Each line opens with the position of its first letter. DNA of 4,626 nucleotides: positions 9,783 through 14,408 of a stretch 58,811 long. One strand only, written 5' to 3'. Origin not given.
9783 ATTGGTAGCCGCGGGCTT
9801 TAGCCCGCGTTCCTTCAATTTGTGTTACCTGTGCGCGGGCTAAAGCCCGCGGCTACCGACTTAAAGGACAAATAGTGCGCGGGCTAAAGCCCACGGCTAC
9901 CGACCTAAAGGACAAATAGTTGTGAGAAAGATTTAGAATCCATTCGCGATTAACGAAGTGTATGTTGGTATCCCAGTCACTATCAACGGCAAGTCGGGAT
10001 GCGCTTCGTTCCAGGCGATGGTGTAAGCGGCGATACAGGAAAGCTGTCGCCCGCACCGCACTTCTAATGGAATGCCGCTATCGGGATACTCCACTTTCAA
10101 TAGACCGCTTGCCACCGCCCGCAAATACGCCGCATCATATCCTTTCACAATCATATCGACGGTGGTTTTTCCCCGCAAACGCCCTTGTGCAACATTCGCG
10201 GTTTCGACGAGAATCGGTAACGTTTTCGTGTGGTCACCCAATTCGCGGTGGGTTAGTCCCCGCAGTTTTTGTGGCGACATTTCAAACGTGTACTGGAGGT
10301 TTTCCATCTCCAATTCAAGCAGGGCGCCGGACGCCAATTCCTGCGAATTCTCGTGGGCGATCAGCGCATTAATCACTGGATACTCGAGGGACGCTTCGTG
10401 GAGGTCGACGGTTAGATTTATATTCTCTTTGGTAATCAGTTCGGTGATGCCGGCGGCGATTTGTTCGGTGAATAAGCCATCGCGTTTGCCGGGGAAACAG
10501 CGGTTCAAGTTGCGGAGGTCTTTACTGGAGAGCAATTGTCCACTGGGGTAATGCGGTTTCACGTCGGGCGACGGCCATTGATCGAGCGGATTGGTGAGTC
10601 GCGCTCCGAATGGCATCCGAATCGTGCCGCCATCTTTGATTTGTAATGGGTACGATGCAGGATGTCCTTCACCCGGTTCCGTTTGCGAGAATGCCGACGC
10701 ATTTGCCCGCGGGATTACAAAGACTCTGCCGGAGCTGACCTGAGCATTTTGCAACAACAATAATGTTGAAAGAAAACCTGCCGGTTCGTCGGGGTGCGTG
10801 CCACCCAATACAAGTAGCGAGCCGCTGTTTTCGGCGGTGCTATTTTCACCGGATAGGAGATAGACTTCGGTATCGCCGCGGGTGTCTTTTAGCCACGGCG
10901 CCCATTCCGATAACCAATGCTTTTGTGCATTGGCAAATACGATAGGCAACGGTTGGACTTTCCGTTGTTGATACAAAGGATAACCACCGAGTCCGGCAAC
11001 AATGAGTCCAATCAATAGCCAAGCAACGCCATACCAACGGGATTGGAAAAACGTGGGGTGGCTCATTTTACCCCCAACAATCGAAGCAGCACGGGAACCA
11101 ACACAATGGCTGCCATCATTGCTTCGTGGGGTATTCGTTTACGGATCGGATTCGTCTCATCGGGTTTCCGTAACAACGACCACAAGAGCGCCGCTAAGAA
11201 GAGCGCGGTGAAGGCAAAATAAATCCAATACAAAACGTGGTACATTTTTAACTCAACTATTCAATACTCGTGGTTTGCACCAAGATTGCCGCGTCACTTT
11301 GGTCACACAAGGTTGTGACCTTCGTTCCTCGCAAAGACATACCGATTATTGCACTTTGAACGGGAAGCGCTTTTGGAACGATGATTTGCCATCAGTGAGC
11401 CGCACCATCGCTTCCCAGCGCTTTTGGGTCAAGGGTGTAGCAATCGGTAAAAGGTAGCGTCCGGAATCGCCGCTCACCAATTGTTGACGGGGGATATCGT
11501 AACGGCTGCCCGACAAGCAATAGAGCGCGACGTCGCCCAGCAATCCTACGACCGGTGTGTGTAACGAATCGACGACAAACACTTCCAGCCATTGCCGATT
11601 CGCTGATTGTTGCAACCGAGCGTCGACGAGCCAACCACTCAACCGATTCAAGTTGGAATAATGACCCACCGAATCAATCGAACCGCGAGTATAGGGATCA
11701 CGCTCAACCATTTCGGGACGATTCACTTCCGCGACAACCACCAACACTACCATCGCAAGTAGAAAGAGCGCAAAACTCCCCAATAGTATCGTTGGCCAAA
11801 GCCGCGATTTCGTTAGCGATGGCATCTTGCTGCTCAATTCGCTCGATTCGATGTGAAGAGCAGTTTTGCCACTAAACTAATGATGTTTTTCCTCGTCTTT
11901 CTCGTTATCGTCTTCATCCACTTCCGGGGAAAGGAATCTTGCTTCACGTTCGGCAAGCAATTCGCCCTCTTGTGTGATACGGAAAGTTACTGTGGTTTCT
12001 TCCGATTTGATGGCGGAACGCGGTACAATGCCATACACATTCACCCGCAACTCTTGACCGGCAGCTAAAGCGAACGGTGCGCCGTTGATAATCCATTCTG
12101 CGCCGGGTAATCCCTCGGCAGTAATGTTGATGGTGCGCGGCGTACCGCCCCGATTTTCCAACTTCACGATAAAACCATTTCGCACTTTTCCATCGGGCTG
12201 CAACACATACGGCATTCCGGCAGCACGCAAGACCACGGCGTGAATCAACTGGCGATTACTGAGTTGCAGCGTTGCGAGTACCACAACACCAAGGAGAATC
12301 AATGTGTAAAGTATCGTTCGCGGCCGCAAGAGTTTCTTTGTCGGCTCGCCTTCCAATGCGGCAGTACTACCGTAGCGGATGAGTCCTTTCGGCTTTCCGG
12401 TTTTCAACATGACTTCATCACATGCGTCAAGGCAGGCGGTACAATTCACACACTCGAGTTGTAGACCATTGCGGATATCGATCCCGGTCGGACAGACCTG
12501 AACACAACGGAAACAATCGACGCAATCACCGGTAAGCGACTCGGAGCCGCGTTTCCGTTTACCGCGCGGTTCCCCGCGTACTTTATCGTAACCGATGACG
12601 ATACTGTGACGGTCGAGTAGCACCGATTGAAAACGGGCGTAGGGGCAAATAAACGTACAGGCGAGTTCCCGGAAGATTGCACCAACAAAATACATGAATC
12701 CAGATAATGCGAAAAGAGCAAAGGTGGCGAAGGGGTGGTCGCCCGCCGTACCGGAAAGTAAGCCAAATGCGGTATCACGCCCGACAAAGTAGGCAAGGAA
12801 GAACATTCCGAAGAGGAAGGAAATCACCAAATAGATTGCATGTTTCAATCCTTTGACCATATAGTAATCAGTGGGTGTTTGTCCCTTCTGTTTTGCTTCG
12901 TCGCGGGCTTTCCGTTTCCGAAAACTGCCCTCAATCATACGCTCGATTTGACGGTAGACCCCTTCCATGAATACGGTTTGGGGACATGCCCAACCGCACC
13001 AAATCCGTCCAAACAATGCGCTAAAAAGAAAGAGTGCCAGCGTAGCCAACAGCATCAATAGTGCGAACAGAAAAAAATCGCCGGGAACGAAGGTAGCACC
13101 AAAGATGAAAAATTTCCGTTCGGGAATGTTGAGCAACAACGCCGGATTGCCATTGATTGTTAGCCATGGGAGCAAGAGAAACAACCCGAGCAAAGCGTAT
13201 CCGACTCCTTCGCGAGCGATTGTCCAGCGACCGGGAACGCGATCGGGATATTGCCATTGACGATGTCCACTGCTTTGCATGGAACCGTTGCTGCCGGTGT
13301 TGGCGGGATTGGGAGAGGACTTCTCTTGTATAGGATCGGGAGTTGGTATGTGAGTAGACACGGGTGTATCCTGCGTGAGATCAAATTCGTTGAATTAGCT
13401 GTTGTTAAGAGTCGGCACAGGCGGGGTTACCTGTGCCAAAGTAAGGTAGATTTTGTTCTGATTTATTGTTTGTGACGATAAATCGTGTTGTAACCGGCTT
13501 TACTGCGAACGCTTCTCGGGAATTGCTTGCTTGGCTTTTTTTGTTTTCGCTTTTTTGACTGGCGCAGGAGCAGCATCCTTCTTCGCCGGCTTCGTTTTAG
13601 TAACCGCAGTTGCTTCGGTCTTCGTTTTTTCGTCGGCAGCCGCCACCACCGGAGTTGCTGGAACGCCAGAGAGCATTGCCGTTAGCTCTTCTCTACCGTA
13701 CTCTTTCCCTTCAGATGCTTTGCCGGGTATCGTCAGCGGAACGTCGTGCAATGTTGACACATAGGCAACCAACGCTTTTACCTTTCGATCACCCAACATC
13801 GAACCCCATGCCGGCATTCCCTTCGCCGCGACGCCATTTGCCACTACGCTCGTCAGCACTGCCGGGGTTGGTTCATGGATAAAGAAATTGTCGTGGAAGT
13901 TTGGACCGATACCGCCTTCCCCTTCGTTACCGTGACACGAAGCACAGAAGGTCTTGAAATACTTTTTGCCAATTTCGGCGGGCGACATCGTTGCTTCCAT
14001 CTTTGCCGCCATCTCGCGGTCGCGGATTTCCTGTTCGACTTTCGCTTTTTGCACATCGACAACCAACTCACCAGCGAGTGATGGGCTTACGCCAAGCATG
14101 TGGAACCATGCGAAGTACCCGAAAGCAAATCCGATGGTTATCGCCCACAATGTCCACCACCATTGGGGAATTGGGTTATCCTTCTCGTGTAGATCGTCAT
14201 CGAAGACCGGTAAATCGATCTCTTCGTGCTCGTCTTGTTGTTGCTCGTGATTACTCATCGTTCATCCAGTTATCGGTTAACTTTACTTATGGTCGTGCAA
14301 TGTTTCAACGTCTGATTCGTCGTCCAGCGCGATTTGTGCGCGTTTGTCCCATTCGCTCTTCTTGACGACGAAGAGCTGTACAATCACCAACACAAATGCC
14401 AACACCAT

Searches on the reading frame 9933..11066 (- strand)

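Call 35: search_protein_families(library=pfam, proteins=[window:9933-11066:-], max_evalue=0.001)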
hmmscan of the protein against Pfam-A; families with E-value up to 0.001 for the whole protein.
window:9933-11066:- (377 aa): 1 family
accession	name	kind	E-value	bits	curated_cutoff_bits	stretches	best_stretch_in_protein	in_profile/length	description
PF24827.1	AstE_AspA_cat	-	6.1e-08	32.9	25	1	83-292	4-170/192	Succinylglutamate desuccinylase/Aspartoacylase catalytic domain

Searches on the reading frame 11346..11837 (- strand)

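Call 35: search_protein_families(library=pfam, proteins=[window:11346-11837:-], max_evalue=0.001)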
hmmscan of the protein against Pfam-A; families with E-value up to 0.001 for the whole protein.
window:11346-11837:- (163 aa): 1 family
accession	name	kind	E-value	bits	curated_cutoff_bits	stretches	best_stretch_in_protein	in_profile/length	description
PF05751.16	FixH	-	1.6e-06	28.7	23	1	12-154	2-143/150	FixH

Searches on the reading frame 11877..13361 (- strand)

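Call 35: search_protein_families(library=pfam, proteins=[window:11877-13361:-], max_evalue=0.001)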
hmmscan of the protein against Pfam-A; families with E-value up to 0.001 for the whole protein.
window:11877-13361:- (494 aa): 9 families
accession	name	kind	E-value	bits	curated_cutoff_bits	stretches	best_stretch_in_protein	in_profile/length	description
PF13746.11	Fer4_18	-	1.9e-37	128.4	27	1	231-332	2-113/114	4Fe-4S dicluster domain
PF11614.14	FixG_C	-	5.7e-20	72.1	25.6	1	366-479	4-119/119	IG-like fold at C-terminal of FixG, putative oxidoreductase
PF12801.12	Fer4_5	-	4.1e-13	49.5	22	1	100-142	2-40/48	4Fe-4S binding domain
PF13183.11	Fer4_8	-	3.2e-08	34.4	27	0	234-294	10-68/68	4Fe-4S dicluster domain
PF12838.12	Fer4_7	-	2e-07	31.8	27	1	234-294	7-52/52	4Fe-4S dicluster domain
PF13187.11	Fer4_9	-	1.1e-06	29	27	1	234-293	7-50/52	4Fe-4S dicluster domain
PF13534.11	Fer4_17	-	1.5e-06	29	22.2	0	235-295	8-61/61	4Fe-4S dicluster domain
PF13237.11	Fer4_10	-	3.6e-06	27.2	25.5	1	234-291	14-53/53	4Fe-4S dicluster domain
PF13484.11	Fer4_16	-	0.00018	22.7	30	0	303-321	1-19/66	4Fe-4S double cluster binding domain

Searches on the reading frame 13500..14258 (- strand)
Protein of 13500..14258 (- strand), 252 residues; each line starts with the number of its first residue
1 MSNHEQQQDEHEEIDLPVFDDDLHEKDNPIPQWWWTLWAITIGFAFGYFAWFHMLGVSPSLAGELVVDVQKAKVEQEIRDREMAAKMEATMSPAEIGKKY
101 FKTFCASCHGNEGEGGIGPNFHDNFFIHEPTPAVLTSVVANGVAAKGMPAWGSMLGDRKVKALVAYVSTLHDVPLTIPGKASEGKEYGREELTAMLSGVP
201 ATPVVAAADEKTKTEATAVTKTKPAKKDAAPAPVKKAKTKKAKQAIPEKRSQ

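Call 36: search_protein_families(library=pfam, proteins=[window:13500-14258:-], max_evalue=0.001)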
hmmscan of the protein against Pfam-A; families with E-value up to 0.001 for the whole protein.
window:13500-14258:- (252 aa): 3 families
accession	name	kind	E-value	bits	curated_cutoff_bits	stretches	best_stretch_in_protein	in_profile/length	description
PF13442.11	Cytochrome_CBB3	-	1.6e-14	54.4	27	1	94-167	3-68/68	Cytochrome C oxidase, cbb3-type, subunit III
PF14715.11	FixP_N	-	4.8e-10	39.4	24.9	1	19-58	9-47/48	N-terminal domain of cytochrome oxidase-cbb3, FixP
PF00034.26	Cytochrom_C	-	1.5e-06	29.9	21.3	1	95-170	2-89/90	Cytochrome c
